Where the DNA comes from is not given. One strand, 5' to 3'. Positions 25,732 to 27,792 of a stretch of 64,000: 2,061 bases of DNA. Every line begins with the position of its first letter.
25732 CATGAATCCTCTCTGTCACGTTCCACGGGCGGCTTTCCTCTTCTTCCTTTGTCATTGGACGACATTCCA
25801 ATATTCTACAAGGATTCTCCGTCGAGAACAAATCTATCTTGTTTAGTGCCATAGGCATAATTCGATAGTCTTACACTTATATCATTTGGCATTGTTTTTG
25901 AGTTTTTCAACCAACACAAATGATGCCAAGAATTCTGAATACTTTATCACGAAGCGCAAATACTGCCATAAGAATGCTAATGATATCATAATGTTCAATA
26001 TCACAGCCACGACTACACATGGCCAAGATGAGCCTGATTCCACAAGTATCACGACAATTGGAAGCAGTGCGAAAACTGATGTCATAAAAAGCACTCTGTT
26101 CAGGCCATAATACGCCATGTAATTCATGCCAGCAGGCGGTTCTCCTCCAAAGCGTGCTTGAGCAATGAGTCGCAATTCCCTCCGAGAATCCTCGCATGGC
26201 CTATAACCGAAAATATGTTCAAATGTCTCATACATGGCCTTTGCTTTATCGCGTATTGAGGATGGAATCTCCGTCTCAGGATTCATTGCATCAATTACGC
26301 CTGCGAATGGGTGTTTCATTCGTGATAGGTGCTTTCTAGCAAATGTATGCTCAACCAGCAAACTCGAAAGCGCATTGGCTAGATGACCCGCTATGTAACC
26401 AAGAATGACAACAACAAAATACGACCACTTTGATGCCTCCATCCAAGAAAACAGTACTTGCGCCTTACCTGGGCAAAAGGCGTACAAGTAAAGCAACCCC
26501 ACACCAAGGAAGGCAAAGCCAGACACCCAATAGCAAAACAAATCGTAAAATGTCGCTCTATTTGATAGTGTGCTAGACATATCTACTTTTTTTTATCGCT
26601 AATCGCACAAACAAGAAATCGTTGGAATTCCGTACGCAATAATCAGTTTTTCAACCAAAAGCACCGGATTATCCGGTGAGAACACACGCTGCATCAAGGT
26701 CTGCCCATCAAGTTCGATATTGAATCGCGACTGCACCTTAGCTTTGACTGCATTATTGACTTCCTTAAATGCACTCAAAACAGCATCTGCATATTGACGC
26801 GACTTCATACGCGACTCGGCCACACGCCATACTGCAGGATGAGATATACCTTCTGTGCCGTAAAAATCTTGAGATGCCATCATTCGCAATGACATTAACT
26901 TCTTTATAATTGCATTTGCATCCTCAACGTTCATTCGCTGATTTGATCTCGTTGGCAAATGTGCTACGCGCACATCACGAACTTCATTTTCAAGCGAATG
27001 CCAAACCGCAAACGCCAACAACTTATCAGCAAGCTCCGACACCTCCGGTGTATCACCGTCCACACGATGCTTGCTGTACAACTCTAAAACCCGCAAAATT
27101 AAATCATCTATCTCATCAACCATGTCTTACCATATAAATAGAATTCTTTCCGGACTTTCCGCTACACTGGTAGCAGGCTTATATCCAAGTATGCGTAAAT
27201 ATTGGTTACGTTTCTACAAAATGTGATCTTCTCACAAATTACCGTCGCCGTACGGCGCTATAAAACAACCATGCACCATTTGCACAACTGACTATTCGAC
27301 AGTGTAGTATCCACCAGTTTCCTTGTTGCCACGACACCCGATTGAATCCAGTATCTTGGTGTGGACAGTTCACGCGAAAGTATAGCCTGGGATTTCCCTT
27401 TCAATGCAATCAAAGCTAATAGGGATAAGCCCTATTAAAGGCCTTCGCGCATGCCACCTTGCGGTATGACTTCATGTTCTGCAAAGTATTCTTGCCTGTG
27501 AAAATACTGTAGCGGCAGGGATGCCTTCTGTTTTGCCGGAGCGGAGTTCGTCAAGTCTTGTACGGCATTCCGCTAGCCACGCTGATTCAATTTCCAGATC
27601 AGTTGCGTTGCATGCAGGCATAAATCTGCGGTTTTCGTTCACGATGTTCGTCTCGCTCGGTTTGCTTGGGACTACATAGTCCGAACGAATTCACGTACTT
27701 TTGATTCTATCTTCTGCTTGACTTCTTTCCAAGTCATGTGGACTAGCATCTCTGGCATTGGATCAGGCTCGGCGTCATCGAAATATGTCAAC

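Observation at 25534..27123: Three hypothetical genes next to the AbiE-type TA; possibly a TIGR02391-like gene split by an inserted membrane-protein gene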

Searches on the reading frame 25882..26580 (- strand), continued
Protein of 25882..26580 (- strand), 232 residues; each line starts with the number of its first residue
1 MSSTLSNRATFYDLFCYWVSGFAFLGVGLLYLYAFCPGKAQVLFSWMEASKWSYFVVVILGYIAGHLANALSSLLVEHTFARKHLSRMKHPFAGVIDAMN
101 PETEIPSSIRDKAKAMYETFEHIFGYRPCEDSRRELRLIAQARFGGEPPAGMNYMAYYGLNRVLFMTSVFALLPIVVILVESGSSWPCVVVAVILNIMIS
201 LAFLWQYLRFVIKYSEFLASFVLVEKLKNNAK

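Call 54: search_protein_families(library=padloc, proteins=[P0051, P0053, P0055, P0056, P0058, P0060, P0063, P0068, P0069, P0074], max_evalue=1)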
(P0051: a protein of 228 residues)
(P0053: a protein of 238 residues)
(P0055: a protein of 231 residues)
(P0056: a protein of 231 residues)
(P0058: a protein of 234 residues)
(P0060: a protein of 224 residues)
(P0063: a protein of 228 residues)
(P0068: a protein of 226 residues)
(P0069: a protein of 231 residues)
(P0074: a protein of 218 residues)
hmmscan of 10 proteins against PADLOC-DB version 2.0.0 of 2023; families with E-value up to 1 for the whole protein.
P0051 (228 aa): 0 families

P0053 (238 aa): 1 family
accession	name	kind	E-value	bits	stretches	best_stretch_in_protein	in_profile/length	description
PDLC01605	Csx27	-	3.2e-05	22.5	1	9-199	4-180/206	CAS-VI-B; associated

P0055 (231 aa): 1 family
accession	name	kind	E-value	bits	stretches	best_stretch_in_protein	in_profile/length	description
PDLC01605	Csx27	-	7.4e-05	21.3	1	8-204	3-187/206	CAS-VI-B; associated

P0056 (231 aa): 0 families

P0058 (234 aa): 1 family
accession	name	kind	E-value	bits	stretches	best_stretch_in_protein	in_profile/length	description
PDLC04670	PDC-M48A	-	0.0015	16.8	1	5-107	4-90/164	-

P0060 (224 aa): 1 family
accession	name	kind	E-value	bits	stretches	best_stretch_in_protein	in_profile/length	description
PDLC01605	Csx27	-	0.021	13.2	1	9-201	4-188/206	CAS-VI-B; associated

P0063 (228 aa): 2 families
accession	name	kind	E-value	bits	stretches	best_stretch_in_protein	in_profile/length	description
PDLC04670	PDC-M48A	-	0.00061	18.1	1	4-95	3-79/164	-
PDLC01605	Csx27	-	0.0036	15.8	1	7-81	2-64/206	CAS-VI-B; associated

P0068 (226 aa): 3 families
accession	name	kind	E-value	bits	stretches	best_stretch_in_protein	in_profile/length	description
PDLC01605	Csx27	-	0.00013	20.5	1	7-218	3-197/206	CAS-VI-B; associated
PDLC04670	PDC-M48A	-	0.0072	14.6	1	1-81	1-67/164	-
PDLC04671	PDC-M48A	-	0.8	7.9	1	1-78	1-64/166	-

P0069 (231 aa): 0 families

P0074 (218 aa): 4 families
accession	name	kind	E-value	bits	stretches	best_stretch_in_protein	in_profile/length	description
PDLC01605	Csx27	-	3e-08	32.4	1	7-189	3-180/206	CAS-VI-B; associated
PDLC01604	tm_4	-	0.0036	15.7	1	7-177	3-167/215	CAS-VI-B; associated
PDLC04670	PDC-M48A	-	0.01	14.1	1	1-123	1-99/164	-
PDLC04671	PDC-M48A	-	0.067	11.3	1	1-91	1-72/166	-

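Call 68: find_encoding_contigs(protein=P0003, flank=3000, max_places=4)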
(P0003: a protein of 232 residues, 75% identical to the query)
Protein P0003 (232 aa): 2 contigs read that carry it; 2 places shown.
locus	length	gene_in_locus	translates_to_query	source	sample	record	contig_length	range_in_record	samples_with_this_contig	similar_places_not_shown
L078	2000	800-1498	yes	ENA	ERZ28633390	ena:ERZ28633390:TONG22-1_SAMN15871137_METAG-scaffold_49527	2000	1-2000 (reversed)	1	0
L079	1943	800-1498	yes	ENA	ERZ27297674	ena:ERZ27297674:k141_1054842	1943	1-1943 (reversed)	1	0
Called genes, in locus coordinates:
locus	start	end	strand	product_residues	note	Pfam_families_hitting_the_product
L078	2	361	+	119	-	?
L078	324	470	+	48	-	-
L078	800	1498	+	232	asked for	-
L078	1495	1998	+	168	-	?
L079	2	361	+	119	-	?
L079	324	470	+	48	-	-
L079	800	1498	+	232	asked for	-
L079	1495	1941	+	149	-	?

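Call 69: find_encoding_contigs(protein=P0006, flank=3000, max_places=3)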
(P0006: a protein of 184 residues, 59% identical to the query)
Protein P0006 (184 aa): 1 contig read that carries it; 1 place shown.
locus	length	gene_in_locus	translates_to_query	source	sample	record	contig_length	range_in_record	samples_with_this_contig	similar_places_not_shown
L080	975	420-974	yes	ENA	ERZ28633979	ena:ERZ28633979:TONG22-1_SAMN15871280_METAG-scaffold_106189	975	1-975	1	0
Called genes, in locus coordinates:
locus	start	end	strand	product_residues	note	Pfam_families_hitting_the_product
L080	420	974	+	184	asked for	?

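Call 86: search_protein_families(library=ncbifam, alignment_id=A6, max_evalue=1)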
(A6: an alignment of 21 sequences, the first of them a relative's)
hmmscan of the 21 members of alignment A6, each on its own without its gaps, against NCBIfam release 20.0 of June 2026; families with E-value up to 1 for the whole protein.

A. member 1, P0001 (232 aa): 0 families

B. families by the number of members that match (of 21 scanned): 5 families
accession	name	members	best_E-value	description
NF052507.1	BA5345_fam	1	0.0075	BA5345 family protein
TIGR02993.1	ectoine_eutD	1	0.083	ectoine hydrolase DoeA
NF045900.1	HisKinCpxALeg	1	0.22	two-component system sensor histidine kinase CpxA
NF047991.1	RP671aFamTckup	1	0.31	RP671a family tick cell line-upregulated protein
NF043081.1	MMSYN1_0165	1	0.4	oligopeptide ABC transporter permease OppB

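Call 93: find_related_loci(query=A3, collection=viral_contigs, flank=5000)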
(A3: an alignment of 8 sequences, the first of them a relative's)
Query A3 (232 aa) in viral_contigs; peptide patterns used: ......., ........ (x = any residue, [..] = any of these).
16 stretches matched a pattern, but none encodes a relative of the query by tblastn (E <= 1e-3).

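Call 94: find_related_loci(query=A7, collection=viral_contigs, flank=5000)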
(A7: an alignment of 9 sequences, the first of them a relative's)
Query A7 (228 aa) in viral_contigs; peptide patterns used: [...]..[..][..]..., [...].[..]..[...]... (x = any residue, [..] = any of these).
45 stretches matched a pattern, but none encodes a relative of the query by tblastn (E <= 1e-3).

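Call 95: list_cluster_members(proteins=[window:25882-26580:-, window:26599-27123:-, window:25534-25734:-, window:59786-62569:-, window:27672-28289:-])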
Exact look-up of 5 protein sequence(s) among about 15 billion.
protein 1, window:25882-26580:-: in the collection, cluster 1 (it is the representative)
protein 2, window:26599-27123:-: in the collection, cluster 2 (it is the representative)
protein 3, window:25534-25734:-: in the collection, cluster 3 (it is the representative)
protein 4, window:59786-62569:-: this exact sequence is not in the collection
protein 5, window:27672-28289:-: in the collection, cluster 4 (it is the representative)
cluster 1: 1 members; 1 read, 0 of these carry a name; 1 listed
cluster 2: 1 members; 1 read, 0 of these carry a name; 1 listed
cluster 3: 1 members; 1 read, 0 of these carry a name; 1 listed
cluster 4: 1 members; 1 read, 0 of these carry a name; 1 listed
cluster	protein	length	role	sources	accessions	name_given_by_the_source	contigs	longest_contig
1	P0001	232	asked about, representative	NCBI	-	-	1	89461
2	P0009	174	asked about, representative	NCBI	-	-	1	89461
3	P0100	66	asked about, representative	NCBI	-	-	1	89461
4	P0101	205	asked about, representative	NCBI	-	-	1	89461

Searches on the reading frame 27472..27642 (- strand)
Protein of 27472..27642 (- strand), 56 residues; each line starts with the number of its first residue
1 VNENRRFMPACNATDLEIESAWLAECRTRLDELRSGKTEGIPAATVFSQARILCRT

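Call 3: search_protein_families(library=ncbifam, proteins=[window:27472-27642:-], max_evalue=10)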
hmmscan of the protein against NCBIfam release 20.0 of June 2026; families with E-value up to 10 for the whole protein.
window:27472-27642:- (56 aa): 1 family
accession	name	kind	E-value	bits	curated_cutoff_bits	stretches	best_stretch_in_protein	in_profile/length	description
TIGR02574.1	stabl_TIGR02574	hypoth_equivalog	0.0012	18.8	31.9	1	13-52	25-64/65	putative addiction module component, TIGR02574 family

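Call 4: search_protein_families(library=pfam, proteins=[window:27472-27642:-], max_evalue=10)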
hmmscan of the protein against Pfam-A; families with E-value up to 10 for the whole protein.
window:27472-27642:- (56 aa): 1 family
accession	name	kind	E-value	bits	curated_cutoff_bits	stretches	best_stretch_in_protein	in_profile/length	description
PF09720.15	Unstab_antitox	-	2.4e-06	27.9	23.3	1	15-46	23-54/54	Putative addiction module component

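Call 5: search_protein_families(library=padloc, proteins=[window:27472-27642:-], max_evalue=10)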
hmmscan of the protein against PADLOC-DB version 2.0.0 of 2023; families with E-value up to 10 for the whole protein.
window:27472-27642:- (56 aa): 0 families
